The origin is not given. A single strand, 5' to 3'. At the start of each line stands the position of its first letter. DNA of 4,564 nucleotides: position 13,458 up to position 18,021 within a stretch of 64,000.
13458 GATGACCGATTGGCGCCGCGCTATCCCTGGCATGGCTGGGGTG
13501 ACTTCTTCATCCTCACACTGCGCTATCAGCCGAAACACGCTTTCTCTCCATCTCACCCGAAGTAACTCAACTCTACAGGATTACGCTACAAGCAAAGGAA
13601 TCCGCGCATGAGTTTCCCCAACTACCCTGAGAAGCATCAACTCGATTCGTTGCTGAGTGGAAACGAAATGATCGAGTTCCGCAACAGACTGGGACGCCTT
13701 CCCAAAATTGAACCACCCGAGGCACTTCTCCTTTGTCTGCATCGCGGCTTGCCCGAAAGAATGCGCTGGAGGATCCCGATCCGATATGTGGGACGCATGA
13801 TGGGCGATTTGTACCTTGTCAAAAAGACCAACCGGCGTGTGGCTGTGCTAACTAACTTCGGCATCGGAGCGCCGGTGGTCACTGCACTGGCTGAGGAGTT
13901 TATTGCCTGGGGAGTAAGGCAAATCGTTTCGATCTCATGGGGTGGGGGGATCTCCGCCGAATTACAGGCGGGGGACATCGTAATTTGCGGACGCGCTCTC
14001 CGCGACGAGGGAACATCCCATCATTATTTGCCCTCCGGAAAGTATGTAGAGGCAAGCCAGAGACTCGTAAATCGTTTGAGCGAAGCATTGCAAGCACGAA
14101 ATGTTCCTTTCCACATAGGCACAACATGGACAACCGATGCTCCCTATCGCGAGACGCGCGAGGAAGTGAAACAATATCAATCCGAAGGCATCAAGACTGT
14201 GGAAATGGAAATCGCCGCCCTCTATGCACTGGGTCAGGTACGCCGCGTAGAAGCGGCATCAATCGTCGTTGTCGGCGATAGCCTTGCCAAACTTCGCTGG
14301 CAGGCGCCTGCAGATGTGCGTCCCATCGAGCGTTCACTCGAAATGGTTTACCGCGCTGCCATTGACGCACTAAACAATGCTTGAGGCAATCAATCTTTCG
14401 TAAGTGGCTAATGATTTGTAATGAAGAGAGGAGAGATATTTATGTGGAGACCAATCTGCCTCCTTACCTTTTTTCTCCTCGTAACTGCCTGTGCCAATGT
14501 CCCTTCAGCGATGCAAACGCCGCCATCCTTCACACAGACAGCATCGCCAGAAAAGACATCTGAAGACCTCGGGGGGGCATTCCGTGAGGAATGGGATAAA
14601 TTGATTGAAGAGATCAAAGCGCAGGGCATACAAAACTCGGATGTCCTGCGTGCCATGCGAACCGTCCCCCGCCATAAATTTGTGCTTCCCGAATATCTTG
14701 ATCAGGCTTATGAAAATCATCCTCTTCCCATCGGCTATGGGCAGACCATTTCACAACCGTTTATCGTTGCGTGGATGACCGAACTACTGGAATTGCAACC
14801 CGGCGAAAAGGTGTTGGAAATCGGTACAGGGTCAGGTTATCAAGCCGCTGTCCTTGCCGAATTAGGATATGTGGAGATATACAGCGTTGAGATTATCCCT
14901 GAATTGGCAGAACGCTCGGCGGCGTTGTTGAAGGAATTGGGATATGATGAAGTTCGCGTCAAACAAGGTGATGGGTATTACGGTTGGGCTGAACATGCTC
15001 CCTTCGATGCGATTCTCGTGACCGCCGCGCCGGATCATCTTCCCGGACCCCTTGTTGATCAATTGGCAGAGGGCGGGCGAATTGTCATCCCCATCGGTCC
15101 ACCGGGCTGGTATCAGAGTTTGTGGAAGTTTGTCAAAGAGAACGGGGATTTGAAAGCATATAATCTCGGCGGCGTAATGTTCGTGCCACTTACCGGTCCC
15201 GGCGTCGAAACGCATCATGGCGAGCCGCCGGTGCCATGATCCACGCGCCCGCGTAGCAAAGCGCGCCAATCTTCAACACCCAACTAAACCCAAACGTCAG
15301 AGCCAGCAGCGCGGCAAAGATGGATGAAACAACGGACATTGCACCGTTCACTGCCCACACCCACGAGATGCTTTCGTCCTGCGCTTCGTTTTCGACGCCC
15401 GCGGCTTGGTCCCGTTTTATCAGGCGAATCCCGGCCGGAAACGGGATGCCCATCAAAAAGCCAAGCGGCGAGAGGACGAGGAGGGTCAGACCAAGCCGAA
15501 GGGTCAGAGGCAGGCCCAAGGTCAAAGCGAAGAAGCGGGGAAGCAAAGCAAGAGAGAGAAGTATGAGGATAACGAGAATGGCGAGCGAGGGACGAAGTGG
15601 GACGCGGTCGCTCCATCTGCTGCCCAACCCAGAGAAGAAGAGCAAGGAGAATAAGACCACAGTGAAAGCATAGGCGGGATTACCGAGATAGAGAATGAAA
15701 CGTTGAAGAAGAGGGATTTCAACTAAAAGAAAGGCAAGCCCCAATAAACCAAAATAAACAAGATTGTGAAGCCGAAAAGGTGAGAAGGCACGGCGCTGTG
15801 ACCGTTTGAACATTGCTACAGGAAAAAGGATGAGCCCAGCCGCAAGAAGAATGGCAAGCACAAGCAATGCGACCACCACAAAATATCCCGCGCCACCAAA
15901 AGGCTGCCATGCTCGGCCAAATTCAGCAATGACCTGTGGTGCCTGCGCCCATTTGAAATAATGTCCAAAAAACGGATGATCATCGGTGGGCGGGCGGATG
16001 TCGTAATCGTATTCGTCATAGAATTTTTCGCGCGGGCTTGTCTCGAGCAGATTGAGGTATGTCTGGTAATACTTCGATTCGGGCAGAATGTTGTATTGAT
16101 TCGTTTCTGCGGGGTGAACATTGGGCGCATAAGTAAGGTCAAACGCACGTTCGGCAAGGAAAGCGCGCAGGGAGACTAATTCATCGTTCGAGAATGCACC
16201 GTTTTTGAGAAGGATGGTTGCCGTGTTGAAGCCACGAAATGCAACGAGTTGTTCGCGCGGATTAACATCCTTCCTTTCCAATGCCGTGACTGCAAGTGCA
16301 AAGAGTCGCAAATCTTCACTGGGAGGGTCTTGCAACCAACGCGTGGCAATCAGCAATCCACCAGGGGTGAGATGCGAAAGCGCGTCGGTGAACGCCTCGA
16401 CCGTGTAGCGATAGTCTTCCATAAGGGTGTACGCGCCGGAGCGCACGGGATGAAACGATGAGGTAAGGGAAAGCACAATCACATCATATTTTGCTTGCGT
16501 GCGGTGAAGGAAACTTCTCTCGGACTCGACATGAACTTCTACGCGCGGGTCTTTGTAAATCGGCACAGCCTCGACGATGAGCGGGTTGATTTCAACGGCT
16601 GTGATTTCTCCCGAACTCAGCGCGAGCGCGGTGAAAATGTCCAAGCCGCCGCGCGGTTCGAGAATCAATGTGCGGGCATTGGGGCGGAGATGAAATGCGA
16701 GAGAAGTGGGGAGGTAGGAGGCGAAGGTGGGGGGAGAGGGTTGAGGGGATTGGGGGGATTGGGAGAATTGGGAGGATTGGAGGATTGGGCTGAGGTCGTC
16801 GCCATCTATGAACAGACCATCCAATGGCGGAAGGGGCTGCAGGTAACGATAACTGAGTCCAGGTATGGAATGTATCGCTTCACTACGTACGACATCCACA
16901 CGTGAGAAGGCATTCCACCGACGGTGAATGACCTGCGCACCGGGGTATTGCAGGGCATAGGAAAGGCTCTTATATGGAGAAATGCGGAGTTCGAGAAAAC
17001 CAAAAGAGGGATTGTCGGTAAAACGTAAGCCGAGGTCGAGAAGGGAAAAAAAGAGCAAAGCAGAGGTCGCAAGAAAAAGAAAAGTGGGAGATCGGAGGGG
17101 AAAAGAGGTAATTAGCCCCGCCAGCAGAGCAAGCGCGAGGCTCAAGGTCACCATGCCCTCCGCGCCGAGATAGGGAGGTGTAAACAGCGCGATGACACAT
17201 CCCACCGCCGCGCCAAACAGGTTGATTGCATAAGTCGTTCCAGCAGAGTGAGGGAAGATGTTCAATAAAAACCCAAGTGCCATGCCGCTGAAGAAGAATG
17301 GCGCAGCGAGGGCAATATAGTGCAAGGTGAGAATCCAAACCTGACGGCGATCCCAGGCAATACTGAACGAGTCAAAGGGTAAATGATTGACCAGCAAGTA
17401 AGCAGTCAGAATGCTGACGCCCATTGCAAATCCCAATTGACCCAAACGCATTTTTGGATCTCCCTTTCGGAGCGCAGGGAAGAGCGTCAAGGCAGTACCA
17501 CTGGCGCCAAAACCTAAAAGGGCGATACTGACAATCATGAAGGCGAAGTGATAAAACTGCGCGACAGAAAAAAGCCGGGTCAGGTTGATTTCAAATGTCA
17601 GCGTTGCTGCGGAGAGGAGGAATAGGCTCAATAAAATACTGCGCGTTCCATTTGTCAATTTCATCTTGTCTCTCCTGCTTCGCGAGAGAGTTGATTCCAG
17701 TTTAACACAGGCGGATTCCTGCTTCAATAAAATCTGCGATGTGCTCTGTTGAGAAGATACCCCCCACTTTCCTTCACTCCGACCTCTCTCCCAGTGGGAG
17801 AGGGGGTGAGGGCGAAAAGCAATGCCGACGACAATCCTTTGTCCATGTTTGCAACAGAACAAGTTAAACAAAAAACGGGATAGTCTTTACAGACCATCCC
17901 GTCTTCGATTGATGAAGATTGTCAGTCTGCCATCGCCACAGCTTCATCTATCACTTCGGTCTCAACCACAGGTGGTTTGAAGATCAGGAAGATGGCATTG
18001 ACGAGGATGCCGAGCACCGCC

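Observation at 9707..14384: NTase-like / class-B radical SAM / double methyltransferase / nucleoside-phosphorylase operon divergent from a glycan-assembly cluster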

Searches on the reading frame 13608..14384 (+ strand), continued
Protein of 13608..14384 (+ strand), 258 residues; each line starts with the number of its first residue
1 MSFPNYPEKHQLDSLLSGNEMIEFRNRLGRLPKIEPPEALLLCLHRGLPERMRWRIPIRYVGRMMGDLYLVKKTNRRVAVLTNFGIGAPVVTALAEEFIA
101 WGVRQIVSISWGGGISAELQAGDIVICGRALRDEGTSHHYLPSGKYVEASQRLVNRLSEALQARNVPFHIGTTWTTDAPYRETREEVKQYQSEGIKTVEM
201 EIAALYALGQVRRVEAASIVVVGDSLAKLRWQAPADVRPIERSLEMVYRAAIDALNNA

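Call 92: fold_search(model_id=the predicted structure, library=pdb)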
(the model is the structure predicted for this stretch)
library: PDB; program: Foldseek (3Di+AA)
matches with E <= 10: 1338; with E <= 0.001: 679
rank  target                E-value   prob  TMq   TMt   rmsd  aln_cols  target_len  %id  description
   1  1jds_C                2.0e-19  1.00  0.77  0.85   2.6       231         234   25  5'-DEOXY-5'-METHYLTHIOADENOSINE PHOSPHORYLASE COMPLEX WITH PHOSPHATE (SPACE GROUP P21) (released 2001-10-26)
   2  1je1_A                2.9e-19  1.00  0.75  0.83   2.6       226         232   24  5'-DEOXY-5'-METHYLTHIOADENOSINE PHOSPHORYLASE COMPLEX WITH GUANOSINE AND SULFATE (released 2001-10-26)
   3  1jdv_C                3.3e-19  1.00  0.77  0.84   2.6       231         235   25  CRYSTAL STRUCTURE OF 5'-DEOXY-5'-METHYLTHIOADENOSINE PHOSPHORYLASE COMPLEXED WITH ADENOSINE AND SULFATE ION (released 2001-10-26)
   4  1jds_F                3.9e-19  1.00  0.77  0.86   2.4       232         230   25  5'-DEOXY-5'-METHYLTHIOADENOSINE PHOSPHORYLASE COMPLEX WITH PHOSPHATE (SPACE GROUP P21) (released 2001-10-26)
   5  1jdt_A                1.6e-18  1.00  0.76  0.84   2.6       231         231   25  CRYSTAL STRUCTURE OF 5'-DEOXY-5'-METHYLTHIOADENOSINE PHOSPHORYLASE COMPLEXED WITH MTA AND SULFATE ION (released 2001-10-26)
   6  2isc_D                1.8e-18  1.00  0.72  0.77   3.2       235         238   22  Crystal structure of Purine Nucleoside Phosphorylase from Trichomonas vaginalis with DADMe-Imm-A (released 2007-06-05)
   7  1jdv_A                2.5e-18  1.00  0.74  0.83   2.9       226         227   25  CRYSTAL STRUCTURE OF 5'-DEOXY-5'-METHYLTHIOADENOSINE PHOSPHORYLASE COMPLEXED WITH ADENOSINE AND SULFATE ION (released 2001-10-26)
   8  1je0_C                2.8e-18  1.00  0.75  0.85   2.9       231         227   25  CRYSTAL STRUCTURE OF 5'-DEOXY-5'-METHYLTHIOADENOSINE PHOSPHORYLASE COMPLEXED WITH PHOSPHATE AND TRIS MOLECULE (released 2001-10-26)
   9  1je1_E                3.6e-18  1.00  0.75  0.84   2.8       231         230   24  5'-DEOXY-5'-METHYLTHIOADENOSINE PHOSPHORYLASE COMPLEX WITH GUANOSINE AND SULFATE (released 2001-10-26)
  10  1jdu_A                6.2e-18  1.00  0.76  0.84   2.7       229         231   25  CRYSTAL STRUCTURE OF 5'-DEOXY-5'-METHYLTHIOADENOSINE PHOSPHORYLASE (released 2001-10-26)
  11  4r31_C                6.6e-18  1.00  0.76  0.78   3.4       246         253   22  Crystal structure of a putative uridine phosphorylase from Actinobacillus succinogenes 130Z (Target NYSGRC-029667 ) (released 2014-08-27)
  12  1jp7_A                7.5e-18  1.00  0.74  0.83   2.6       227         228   24  Crystal Structure of 5'-deoxy-5'-methylthioadenosine phosphorylase (released 2001-10-26)
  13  1jdz_A                8.5e-18  1.00  0.74  0.84   3.0       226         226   25  CRYSTAL STRUCTURE OF 5'-DEOXY-5'-METHYLTHIOADENOSINE PHOSPHORYLASE WITH FORMYCIN B AND SULFATE ION (released 2001-10-26)
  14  1jds_A                1.2e-17  1.00  0.74  0.84   3.1       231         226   25  5'-DEOXY-5'-METHYLTHIOADENOSINE PHOSPHORYLASE COMPLEX WITH PHOSPHATE (SPACE GROUP P21) (released 2001-10-26)
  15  3qpb_G                1.4e-17  1.00  0.72  0.74   3.8       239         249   22  Crystal Structure of Streptococcus Pyogenes Uridine Phosphorylase Reveals a Subclass of the NP-I Superfamily (released 2011-08-24)
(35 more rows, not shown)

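Call 94: search_protein_families(library=padloc, proteins=[window:13608-14384:+], max_evalue=0.001)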
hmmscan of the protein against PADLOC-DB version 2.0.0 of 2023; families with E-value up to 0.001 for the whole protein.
window:13608-14384:+ (258 aa): 0 families

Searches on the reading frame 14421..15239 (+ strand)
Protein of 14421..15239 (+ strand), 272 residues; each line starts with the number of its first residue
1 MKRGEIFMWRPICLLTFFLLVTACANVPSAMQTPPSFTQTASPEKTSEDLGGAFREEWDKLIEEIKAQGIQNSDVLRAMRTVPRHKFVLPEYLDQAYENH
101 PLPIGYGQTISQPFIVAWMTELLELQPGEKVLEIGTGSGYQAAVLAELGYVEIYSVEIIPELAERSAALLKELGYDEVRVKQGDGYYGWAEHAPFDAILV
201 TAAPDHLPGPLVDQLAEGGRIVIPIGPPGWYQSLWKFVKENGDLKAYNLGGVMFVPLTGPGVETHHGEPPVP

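Call 5: search_protein_families(library=pfam, proteins=[window:14421-15239:+], max_evalue=0.01)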
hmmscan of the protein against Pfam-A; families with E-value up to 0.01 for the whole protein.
window:14421-15239:+ (272 aa): 9 families
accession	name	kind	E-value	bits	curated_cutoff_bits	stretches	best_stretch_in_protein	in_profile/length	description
PF01135.25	PCMT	-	7.8e-66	222.3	20.3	1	59-259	4-207/210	Protein-L-isoaspartate(D-aspartate) O-methyltransferase (PCMT)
PF13649.12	Methyltransf_25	-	7.4e-07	30.2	27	1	131-214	1-84/97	Methyltransferase domain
PF13847.12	Methyltransf_31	-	1.1e-06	28.8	27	1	127-206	3-86/145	Methyltransferase domain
PF13489.12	Methyltransf_23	-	4.1e-06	27.1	27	1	118-210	12-97/164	Methyltransferase domain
PF08241.18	Methyltransf_11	-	1.8e-05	25.7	21.2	1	132-209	1-74/95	Methyltransferase domain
PF00398.26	RrnaAD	-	6.8e-05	22.5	24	1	117-215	20-119/263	Ribosomal RNA adenine dimethylase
PF02353.26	CMAS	-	0.00012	21.9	27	1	119-206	54-139/273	Mycolic acid cyclopropane synthetase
PF08242.18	Methyltransf_12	-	0.0041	18.3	30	1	132-208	1-79/98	Methyltransferase domain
PF13679.12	Methyltransf_32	-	0.0048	17.3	27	1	117-182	15-86/143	Methyltransferase domain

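Call 6: search_protein_families(library=ncbifam, proteins=[window:14421-15239:+], max_evalue=0.01)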
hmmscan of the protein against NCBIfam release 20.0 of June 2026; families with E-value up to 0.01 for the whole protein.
window:14421-15239:+ (272 aa): 22 families
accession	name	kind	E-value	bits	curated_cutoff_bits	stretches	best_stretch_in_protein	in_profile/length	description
NF001453.0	PRK00312.1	equivalog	1.7e-73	246.8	188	1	54-259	7-211/217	protein-L-isoaspartate(D-aspartate) O-methyltransferase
TIGR00080.1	pimt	equivalog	3.3e-65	219.9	159.05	1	58-259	7-210/216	protein-L-isoaspartate O-methyltransferase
NF010549.0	PRK13942.1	equivalog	4e-65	219.3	282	1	59-259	9-209/215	protein-L-isoaspartate O-methyltransferase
TIGR04364.1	methyltran_FxLD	equivalog_domain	2.8e-44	151.7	320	1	59-263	6-218/394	methyltransferase, FxLD system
TIGR04188.1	methyltr_grsp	subfamily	1.2e-34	120.2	380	1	111-226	91-206/363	ATP-grasp peptide maturase system methyltransferase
NF010550.0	PRK13943.1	equivalog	1.6e-30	106.3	359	1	59-225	8-180/322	protein-L-isoaspartate O-methyltransferase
NF011530.0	PRK14968.1-4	equivalog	7.5e-08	31.9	243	1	123-208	35-111/202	putative methyltransferase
TIGR00755.1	ksgA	equivalog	1.4e-05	24.5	171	1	112-217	14-116/256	16S rRNA (adenine(1518)-N(6)/adenine(1519)-N(6))-dimethyltransferase RsmA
TIGR02469.1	CbiT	equivalog_domain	0.00017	21.9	78.3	1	120-224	12-121/124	precorrin-6Y C5,15-methyltransferase (decarboxylating) subunit CbiT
TIGR03534.1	RF_mod_PrmC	equivalog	0.00018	21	199.1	1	115-199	76-161/253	peptide chain release factor N(5)-glutamine methyltransferase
NF047649.1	MTase_UXPK_star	exception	0.00026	20.1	460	1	122-196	72-148/283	methyltransferase/UXPK-star double selenoprotein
NF011527.0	PRK14968.1-1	equivalog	0.00028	20.6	242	1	124-197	31-96/192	putative methyltransferase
NF041537.1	ArsM_AhpD_UU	exception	0.00032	19.6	510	1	124-196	73-147/345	arsenite methyltransferase/AhpD domain selenoprotein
NF008149.0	PRK10901.1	equivalog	0.0004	19.5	375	1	118-202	242-328/434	16S rRNA (cytosine(967)-C(5))-methyltransferase RsmB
NF041536.1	ArsM_DUF2284_UU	exception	0.00072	18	575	1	124-203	73-154/459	arsenite methyltransferase/DUF2284 domain selenoprotein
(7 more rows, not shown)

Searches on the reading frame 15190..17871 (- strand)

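Call 5: search_protein_families(library=pfam, proteins=[window:15190-17871:-], max_evalue=0.01)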
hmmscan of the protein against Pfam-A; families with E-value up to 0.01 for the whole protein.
window:15190-17871:- (893 aa): 0 families

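Call 6: search_protein_families(library=ncbifam, proteins=[window:15190-17871:-], max_evalue=0.01)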
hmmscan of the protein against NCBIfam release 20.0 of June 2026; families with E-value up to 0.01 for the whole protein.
window:15190-17871:- (893 aa): 1 family
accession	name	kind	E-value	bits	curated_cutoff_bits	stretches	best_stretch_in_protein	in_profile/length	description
NF002010.0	PRK00811.1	equivalog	0.0085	15.4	260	0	438-474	129-165/287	polyamine aminopropyltransferase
